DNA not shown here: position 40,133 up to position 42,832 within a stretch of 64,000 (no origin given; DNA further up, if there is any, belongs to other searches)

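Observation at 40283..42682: GRE with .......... glycine loop, Cys-Leu-Glu catalytic loop, and no accessory subunit genes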

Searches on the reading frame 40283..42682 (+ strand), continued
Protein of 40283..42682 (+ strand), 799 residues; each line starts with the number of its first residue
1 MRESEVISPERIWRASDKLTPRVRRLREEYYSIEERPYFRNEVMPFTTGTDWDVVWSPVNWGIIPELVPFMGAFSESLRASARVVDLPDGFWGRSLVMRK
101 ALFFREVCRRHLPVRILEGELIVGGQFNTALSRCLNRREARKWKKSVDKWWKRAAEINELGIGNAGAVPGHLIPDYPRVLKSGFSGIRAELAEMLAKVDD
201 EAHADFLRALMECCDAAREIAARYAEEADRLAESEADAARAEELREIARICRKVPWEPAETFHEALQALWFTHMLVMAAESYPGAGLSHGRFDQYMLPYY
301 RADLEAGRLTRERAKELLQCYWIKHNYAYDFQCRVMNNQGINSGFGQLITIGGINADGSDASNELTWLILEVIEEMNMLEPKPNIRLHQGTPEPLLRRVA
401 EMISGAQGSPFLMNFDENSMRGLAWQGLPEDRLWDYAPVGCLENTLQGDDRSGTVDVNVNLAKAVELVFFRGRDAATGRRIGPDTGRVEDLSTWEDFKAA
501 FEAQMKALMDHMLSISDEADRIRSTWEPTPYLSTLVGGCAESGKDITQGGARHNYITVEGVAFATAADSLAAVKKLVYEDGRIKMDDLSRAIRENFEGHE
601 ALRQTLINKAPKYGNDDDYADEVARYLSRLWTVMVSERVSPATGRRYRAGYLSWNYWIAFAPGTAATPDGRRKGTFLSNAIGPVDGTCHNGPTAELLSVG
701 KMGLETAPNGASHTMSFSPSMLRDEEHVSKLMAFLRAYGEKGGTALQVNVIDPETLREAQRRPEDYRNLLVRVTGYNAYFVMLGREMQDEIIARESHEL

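Call 16: find_encoding_contigs(protein=P0019, flank=10000, max_places=2)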
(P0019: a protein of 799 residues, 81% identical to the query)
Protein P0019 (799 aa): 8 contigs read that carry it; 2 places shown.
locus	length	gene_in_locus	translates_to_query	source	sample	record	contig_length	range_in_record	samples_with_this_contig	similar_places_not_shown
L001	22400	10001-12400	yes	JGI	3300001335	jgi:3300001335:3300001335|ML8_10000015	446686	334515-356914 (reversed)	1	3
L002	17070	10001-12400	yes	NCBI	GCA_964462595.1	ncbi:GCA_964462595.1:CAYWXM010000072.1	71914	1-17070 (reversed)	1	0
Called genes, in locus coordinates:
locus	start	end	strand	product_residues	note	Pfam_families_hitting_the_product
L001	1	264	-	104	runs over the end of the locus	-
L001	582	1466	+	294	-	PF02737:3HCDH_N, PF00725:3HCDH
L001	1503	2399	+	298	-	PF00378:ECH_1, PF16113:ECH_2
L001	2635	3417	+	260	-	PF00378:ECH_1, PF16113:ECH_2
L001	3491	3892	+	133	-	PF00441:Acyl-CoA_dh_1, PF08028:Acyl-CoA_dh_2, PF22924:ACOX_C_alpha1 (weak)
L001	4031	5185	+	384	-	PF02771:Acyl-CoA_dh_N, PF02770:Acyl-CoA_dh_M, PF00441:Acyl-CoA_dh_1, PF08028:Acyl-CoA_dh_2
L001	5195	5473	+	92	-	PF02597:ThiS (faint)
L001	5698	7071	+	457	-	PF01266:DAO (weak), PF01593:Amino_oxidase, PF12831:FAD_oxidored (weak), PF13450:NAD_binding_8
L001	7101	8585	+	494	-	PF02310:B12-binding, PF04055:Radical_SAM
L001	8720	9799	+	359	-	PF02771:Acyl-CoA_dh_N, PF02770:Acyl-CoA_dh_M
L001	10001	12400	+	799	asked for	PF02901:PFL-like, PF01228:Gly_radical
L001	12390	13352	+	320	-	PF13353:Fer4_12 (weak), PF13237:Fer4_10 (faint), PF12797:Fer4_2 (faint), PF12838:Fer4_7 (weak), PF00037:Fer4 (weak), PF04055:Radical_SAM, PF12837:Fer4_6 (weak)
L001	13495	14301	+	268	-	-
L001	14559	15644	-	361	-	PF01266:DAO (weak), PF13450:NAD_binding_8 (weak)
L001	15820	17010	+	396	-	-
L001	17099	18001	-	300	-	PF04060:FeS, PF12838:Fer4_7, PF14697:Fer4_21, PF25160:LdpA_Fe-S-bd, PF13237:Fer4_10, PF14697:Fer4_21, PF12838:Fer4_7, PF13187:Fer4_9, +10 more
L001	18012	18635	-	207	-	PF02508:Rnf-Nqr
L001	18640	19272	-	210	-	PF02508:Rnf-Nqr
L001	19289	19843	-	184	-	PF04205:FMN_bind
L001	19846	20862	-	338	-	PF03116:NQR2_RnfD_RnfE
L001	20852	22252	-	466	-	PF13375:RnfC_N, PF01512:Complex1_51K, PF10531:SLBB, PF12838:Fer4_7, PF13183:Fer4_8 (weak), PF13187:Fer4_9, PF13237:Fer4_10 (weak), PF13534:Fer4_17 (weak), +5 more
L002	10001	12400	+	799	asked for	PF02901:PFL-like, PF01228:Gly_radical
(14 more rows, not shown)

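Call 17: find_encoding_contigs(protein=P0098, flank=10000, max_places=1)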
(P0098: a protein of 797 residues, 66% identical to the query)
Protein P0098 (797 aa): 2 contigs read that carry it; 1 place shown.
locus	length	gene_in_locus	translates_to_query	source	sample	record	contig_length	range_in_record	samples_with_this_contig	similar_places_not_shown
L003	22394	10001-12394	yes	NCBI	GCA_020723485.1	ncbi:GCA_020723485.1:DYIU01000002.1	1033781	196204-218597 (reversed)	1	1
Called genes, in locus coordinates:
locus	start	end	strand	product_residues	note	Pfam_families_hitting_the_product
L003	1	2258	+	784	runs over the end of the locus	PF01257:2Fe-2S_thioredx, PF01257:2Fe-2S_thioredx, PF01512:Complex1_51K, PF10531:SLBB (weak), PF10589:NADH_4Fe-4S, PF12838:Fer4_7 (weak), PF13187:Fer4_9 (weak), PF13237:Fer4_10, +3 more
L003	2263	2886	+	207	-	PF13510:Fer2_4, PF12838:Fer4_7 (weak)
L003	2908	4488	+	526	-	PF01645:Glu_synthase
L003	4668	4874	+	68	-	-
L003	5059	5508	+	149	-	PF12870:DUF4878 (faint)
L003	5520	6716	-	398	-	PF13183:Fer4_8 (weak), PF13534:Fer4_17 (weak), PF02754:CCG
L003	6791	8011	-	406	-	PF07690:MFS_1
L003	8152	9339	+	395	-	PF00432:Prenyltrans (faint), PF13243:SQHop_cyclase_C (faint)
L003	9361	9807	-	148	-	-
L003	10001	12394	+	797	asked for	PF02901:PFL-like, PF01228:Gly_radical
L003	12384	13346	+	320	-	PF13353:Fer4_12, PF04055:Radical_SAM, PF12797:Fer4_2 (faint), PF13237:Fer4_10 (weak), PF12838:Fer4_7, PF13187:Fer4_9 (weak), PF00037:Fer4 (weak), PF12837:Fer4_6 (weak), +1 more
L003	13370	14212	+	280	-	-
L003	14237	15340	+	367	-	PF02771:Acyl-CoA_dh_N, PF02770:Acyl-CoA_dh_M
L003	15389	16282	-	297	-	PF00561:Abhydrolase_1, PF12146:Hydrolase_4, PF12697:Abhydrolase_6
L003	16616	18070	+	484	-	PF01266:DAO (faint), PF01593:Amino_oxidase, PF13450:NAD_binding_8 (weak)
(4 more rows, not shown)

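Call 18: find_encoding_contigs(protein=P0047, flank=10000, max_places=1)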
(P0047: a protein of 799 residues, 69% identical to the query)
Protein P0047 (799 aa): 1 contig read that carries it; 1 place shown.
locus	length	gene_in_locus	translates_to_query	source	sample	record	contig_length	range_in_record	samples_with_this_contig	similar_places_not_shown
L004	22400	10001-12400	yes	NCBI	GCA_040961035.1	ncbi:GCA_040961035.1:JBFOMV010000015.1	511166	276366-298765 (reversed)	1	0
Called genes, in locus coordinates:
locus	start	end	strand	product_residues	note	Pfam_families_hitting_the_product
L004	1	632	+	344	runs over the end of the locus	PF08546:ApbA_C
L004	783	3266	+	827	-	PF03176:MMPL, PF02460:Patched (weak), PF12349:Sterol-sensing, PF03176:MMPL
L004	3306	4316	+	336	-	PF08240:ADH_N, PF16912:Glu_dehyd_C, PF00107:ADH_zinc_N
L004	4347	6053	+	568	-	PF01979:Amidohydro_1, PF07969:Amidohydro_3 (weak), PF13382:Adenine_deam_C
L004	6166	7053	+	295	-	PF02737:3HCDH_N, PF00725:3HCDH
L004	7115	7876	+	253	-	PF00378:ECH_1, PF16113:ECH_2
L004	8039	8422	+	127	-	-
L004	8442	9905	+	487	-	PF02310:B12-binding, PF04055:Radical_SAM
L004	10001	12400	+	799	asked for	PF02901:PFL-like, PF01228:Gly_radical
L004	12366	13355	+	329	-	PF04055:Radical_SAM, PF13353:Fer4_12 (faint), PF13237:Fer4_10 (faint), PF12838:Fer4_7 (weak), PF13484:Fer4_16 (faint), PF12797:Fer4_2 (weak), PF00037:Fer4, PF12837:Fer4_6 (weak)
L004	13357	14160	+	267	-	-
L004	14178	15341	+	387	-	-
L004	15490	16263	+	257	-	PF00753:Lactamase_B, PF13483:Lactamase_B_3 (faint), PF12706:Lactamase_B_2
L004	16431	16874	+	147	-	PF10825:DUF2752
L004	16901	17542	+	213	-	PF20403:DUF6693 (faint), PF14018:DUF4234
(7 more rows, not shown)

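Call 19: find_encoding_contigs(protein=P0088, flank=10000, max_places=1)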
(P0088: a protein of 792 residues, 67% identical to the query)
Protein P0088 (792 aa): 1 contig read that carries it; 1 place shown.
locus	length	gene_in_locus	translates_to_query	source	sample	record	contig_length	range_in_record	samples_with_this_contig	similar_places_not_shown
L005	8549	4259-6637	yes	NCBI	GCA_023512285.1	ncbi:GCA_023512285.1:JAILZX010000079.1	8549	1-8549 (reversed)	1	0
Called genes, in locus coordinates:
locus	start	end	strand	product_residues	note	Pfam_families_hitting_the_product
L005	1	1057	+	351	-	PF01406:tRNA-synt_1e, PF09190:DALR_2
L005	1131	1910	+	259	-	PF02511:Thy1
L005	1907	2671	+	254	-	PF08032:SpoU_sub_bind, PF00588:SpoU_methylase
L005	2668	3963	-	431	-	PF13347:MFS_2 (weak), PF05977:MFS_3, PF07690:MFS_1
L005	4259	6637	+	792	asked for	PF02901:PFL-like, PF01228:Gly_radical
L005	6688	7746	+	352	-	PF00037:Fer4 (weak), PF12797:Fer4_2 (weak), PF12837:Fer4_6 (weak), PF13237:Fer4_10, PF12838:Fer4_7, PF00037:Fer4 (weak), PF04055:Radical_SAM, PF12837:Fer4_6 (weak), +3 more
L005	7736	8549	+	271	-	?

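Call 21: find_related_loci(query=A1, collection=genome_contigs, flank=10000)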
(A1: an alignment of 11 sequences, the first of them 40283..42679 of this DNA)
Query A1 (799 aa) in genome_contigs; peptide patterns used: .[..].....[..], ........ (x = any residue, [..] = any of these).
313 stretches matched a pattern; 293 encode a relative of the query (tblastn E <= 1e-3); the best 80 are kept; 80 distinct loci.
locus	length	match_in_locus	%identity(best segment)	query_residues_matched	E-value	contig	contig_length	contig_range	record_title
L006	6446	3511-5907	82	1-799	0e+0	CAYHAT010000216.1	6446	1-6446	MAG TPA_asm: uncultured Actinomycetota bacterium isolate ERP119294_co1_319 genome assembly, contig: NODE_18140_length_64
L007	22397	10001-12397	81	1-799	0e+0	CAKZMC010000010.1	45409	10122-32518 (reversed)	MAG TPA_asm: uncultured actinobacterium isolate SRR5214706_bin.23_CONCOCT_v1.1_MAG genome assembly, contig: ERZ1744544.4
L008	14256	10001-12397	83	1-799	0e+0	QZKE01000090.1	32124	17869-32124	MAG: Actinobacteria bacterium isolate SURF_21 Ga0104751_1002088, whole genome shotgun sequence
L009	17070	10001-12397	81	1-799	0e+0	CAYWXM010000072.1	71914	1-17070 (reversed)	MAG TPA_asm: uncultured Actinomycetota bacterium isolate SRP067234_co1_219 genome assembly, contig: k99_932517, whole ge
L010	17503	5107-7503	81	1-799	0e+0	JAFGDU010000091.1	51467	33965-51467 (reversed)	MAG: Actinomycetota bacterium isolate Zod_Metabat.1188 k87_7620818, whole genome shotgun sequence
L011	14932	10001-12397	81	1-799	0e+0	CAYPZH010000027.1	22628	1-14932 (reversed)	MAG TPA_asm: uncultured Actinomycetota bacterium isolate binchicken_co7_176 genome assembly, contig: NODE_3353_length_22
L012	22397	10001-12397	80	1-799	0e+0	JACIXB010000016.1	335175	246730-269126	MAG: Actinomycetota bacterium isolate MAG-41 Actinobacteria_O_bin18_Scaffold_16, whole genome shotgun sequence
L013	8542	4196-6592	80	1-799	0e+0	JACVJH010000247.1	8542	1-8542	MAG: Candidatus Solincola tengchongensis isolate DRTY-6.bin.58 contig247, whole genome shotgun sequence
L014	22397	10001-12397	80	1-799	0e+0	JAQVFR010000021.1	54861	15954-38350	MAG: Actinomycetota bacterium isolate STE_163 NODE_991_length_54861_cov_6.123780_Sandtown_E, whole genome shotgun sequen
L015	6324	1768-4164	80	1-799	0e+0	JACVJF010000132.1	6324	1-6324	MAG: Candidatus Solincola quzhuomuensis isolate QZM4_1.bin.364 contig132, whole genome shotgun sequence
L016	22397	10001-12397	79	1-799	0e+0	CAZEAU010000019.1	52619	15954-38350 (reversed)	MAG TPA_asm: uncultured Actinomycetota bacterium isolate binchicken_co39_260 genome assembly, contig: NODE_1411_length_5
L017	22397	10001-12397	76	1-799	0e+0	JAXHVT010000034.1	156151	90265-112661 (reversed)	MAG: Actinomycetota bacterium isolate MAG84_tar_biofilm MAG84_34, whole genome shotgun sequence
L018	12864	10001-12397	77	1-799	0e+0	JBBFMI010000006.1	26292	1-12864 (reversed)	MAG: Candidatus Geothermincolales bacterium isolate Uz-U4-47 NODE_6_length_26292_cov_2.902804, whole genome shotgun sequ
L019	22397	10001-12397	91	1-799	0e+0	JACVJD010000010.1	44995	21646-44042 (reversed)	MAG: Candidatus Solincola daggyaiensis isolate DG_1_6.bin.137 contig010, whole genome shotgun sequence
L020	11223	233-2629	76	1-799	0e+0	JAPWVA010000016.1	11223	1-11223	MAG: Actinomycetota bacterium isolate RSWS17 scaffold_1172_c1, whole genome shotgun sequence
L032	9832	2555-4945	66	1-799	0e+0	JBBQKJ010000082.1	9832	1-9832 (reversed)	MAG: Candidatus Geothermincolia bacterium isolate Co_metawrap_610 Cmw_610_k141_21003843_length_9832_cov_15.9938, whole g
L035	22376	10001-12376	66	6-797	0e+0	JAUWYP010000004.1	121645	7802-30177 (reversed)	MAG: Dehalococcoidia bacterium isolate CSMAG_2713 CSMAG_2713_k141_208753_length_121645_cov_34.8167, whole genome shotgun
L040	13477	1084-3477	65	1-799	0e+0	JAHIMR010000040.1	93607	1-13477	MAG: Actinomycetota bacterium isolate KR13_N2.mb.8 KR13_N2.mb.8_k141_113250, whole genome shotgun sequence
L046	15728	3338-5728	66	1-799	0e+0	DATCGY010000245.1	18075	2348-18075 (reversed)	MAG TPA_asm: Candidatus Anoxymicrobiaceae bacterium isolate SMAG_U7819 k141_937917, whole genome shotgun sequence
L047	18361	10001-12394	65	1-799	0e+0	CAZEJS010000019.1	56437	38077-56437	MAG TPA_asm: uncultured Acidimicrobiales bacterium isolate binchicken_co87_100 genome assembly, contig: NODE_755_length_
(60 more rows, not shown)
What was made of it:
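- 293 species genomes carry a relative (call 21).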

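Call 26: search_protein_families(library=pfam, proteins=[L035:12404-13693:+, L035:8082-9251:-, L001:15820-17010:+, L046:1428-2642:+, L040:7980-9464:+, L047:6751-7962:-, L032:7945-9504:+, L011:2024-3343:-], max_evalue=1)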
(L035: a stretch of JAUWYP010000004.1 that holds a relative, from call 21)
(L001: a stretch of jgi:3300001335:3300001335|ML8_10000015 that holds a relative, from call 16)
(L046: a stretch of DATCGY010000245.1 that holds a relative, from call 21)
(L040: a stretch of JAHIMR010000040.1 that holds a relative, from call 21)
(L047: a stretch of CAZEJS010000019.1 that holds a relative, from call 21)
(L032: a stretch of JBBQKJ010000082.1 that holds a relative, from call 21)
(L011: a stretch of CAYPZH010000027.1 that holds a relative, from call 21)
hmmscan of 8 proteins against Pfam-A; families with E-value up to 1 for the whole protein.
L035:12404-13693:+ (429 aa): 5 families
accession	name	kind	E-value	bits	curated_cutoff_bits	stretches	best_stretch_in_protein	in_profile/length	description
PF00441.29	Acyl-CoA_dh_1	-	2.8e-35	122.1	22.4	1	251-398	3-147/150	Acyl-CoA dehydrogenase, C-terminal domain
PF02771.21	Acyl-CoA_dh_N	-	1.1e-24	87.4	22.9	1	25-138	1-113/113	Acyl-CoA dehydrogenase, N-terminal domain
PF02770.24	Acyl-CoA_dh_M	-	7.5e-20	71.3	33.3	1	143-237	2-97/97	Acyl-CoA dehydrogenase, middle domain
PF08028.16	Acyl-CoA_dh_2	-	1.5e-17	64.5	22.7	1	265-388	2-132/134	Acyl-CoA dehydrogenase, C-terminal domain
PF22924.1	ACOX_C_alpha1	-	4.5e-08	33.5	27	1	256-394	1-162/169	Acyl-CoA oxidase, C-alpha1 domain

L035:8082-9251:- (389 aa): 5 families
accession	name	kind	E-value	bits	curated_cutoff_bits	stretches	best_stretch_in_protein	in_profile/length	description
PF00441.29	Acyl-CoA_dh_1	-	1.4e-31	110.2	22.4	1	228-383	1-149/150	Acyl-CoA dehydrogenase, C-terminal domain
PF02771.21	Acyl-CoA_dh_N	-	1.1e-23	84.2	22.9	1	6-118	1-113/113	Acyl-CoA dehydrogenase, N-terminal domain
PF02770.24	Acyl-CoA_dh_M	-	6.1e-20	71.6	33.3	1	124-216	3-97/97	Acyl-CoA dehydrogenase, middle domain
PF14749.11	Acyl-CoA_ox_N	-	0.0046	17.9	25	1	90-119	90-119/120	Acyl-coenzyme A oxidase N-terminal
PF23343.2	REP_ORF2-G2P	-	0.21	12.3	27.8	1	36-78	18-62/99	Replication-associated protein ORF2/G2P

L001:15820-17010:+ (396 aa): 0 families

L046:1428-2642:+ (404 aa): 3 families
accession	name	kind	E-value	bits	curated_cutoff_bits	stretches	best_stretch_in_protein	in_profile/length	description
PF13243.12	SQHop_cyclase_C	-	4.9e-05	23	26.1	1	158-223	207-284/319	Squalene-hopene cyclase C-terminal domain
PF00432.27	Prenyltrans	-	0.00029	20.8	26.5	1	161-284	53-176/304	Prenyltransferase alpha-alpha toroid domain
PF07678.20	TED_complement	-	0.0062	16.1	22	1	151-195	269-309/312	A-macroglobulin TED domain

L040:7980-9464:+ (494 aa): 11 families
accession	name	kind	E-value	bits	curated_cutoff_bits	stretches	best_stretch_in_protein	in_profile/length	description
PF01593.30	Amino_oxidase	-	8.6e-43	147.7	19.8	1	10-442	1-442/443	Flavin containing amine oxidoreductase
PF13450.12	NAD_binding_8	-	1.5e-10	41.6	21.9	1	5-70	1-67/68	NAD(P)-binding Rossmann-like domain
PF01266.30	DAO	-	4.6e-08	33.4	27.9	1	3-41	2-40/353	FAD dependent oxidoreductase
PF12831.13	FAD_oxidored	-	6.1e-07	29.5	27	1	4-42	3-41/416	FAD dependent oxidoreductase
PF00070.33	Pyr_redox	-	2.1e-05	25.4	22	1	2-33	1-32/82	Pyridine nucleotide-disulphide oxidoreductase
PF07992.20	Pyr_redox_2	-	3.4e-05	23.8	26.1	1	2-36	144-178/291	Pyridine nucleotide-disulphide oxidoreductase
PF03486.20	HI0933_like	-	0.00015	21.7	50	1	2-36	2-36/244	HI0933-like protein Rossmann domain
PF00890.30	FAD_binding_2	-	0.0013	18.4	20.4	1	3-40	2-38/414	FAD binding domain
PF05834.18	Lycopene_cycl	-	0.013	15.1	23.4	1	4-49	3-51/380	Lycopene cyclase protein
PF04820.20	Trp_halogenase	-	0.033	13.5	21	0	4-35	3-38/458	Tryptophan halogenase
PF01134.28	GIDA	-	0.053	13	22.1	1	3-30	2-29/391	Glucose inhibited division protein A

L047:6751-7962:- (403 aa): 12 families
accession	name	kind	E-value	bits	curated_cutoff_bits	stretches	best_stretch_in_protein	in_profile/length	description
PF02754.22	CCG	-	3.5e-15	56.3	20.6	2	255-340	1-82/85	Cysteine-rich domain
PF13534.11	Fer4_17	-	6.5e-07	30.2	22.2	1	14-71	1-59/61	4Fe-4S dicluster domain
PF13237.11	Fer4_10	-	1.5e-06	28.4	25.5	1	10-69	4-53/53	4Fe-4S dicluster domain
PF13187.11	Fer4_9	-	0.0002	21.7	27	2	14-71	1-50/52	4Fe-4S dicluster domain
PF13183.11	Fer4_8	-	0.00041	21.3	27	1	13-71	3-67/68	4Fe-4S dicluster domain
PF12837.12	Fer4_6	-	0.00065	20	25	1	10-27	4-21/24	4Fe-4S binding domain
PF12838.12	Fer4_7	-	0.0011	19.8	27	1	15-72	2-52/52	4Fe-4S dicluster domain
PF12797.12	Fer4_2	-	0.01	16.2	24.5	1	8-27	3-22/22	4Fe-4S binding domain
PF00037.32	Fer4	-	0.046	14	21.1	1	10-26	3-19/24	4Fe-4S binding domain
PF25160.1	LdpA_Fe-S-bd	-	0.091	13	27.6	0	12-27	25-40/49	LdpA Fe-S cluster-binding domain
PF13459.11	Fer4_15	-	0.16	13.1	22.4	1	10-29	3-22/66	4Fe-4S single cluster domain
PF12798.12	Fer4_3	-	0.71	11.3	27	0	15-27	1-13/15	4Fe-4S binding domain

L032:7945-9504:+ (519 aa): 3 families
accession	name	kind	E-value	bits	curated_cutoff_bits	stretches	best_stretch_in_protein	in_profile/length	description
PF06964.18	Alpha-L-AF_C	-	5.9e-26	92.1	27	1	308-500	1-165/165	Alpha-L-arabinofuranosidase C-terminal domain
PF22848.2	ASD1_dom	-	4.8e-05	23.5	22.2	1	62-137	6-79/239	Alpha-L-arabinofuranosidase 1 domain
PF03662.20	Glyco_hydro_79n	-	0.0018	17.8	23.1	1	164-249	156-244/318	Glycosyl hydrolase family 79, N-terminal domain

L011:2024-3343:- (439 aa): 0 families
